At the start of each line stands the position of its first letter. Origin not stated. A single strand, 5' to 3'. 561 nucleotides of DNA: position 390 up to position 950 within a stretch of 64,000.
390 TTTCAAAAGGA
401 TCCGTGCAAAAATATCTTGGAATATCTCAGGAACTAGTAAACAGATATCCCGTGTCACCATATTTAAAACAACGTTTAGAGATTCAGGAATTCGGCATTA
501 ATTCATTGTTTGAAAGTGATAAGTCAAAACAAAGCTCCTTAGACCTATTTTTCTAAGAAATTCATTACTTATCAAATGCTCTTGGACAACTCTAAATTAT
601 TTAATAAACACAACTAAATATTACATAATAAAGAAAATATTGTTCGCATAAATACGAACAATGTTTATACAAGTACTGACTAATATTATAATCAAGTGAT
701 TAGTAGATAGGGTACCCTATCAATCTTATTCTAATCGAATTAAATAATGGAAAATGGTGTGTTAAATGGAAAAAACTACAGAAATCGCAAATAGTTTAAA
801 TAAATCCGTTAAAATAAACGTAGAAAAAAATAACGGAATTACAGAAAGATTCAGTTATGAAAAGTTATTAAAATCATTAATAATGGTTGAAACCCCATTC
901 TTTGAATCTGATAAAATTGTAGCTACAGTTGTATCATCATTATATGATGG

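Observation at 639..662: MsvR-like operator at the nrdD promoter links the O2-sensitive RNR to the redox regulator encoded in this window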

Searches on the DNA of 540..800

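Call 51: search_rna_families(source=window, start=540, end=800, threshold=evalue, max_evalue=1)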
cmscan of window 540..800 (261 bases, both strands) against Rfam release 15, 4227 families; matches with E-value up to 1: 1.
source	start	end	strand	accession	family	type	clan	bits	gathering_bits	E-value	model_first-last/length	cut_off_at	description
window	673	724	-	RF02475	GlsR6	Gene; snRNA; snoRNA; CD-box;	-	13.9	75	0.56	1-59/59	no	Small nucleolar RNA GlsR6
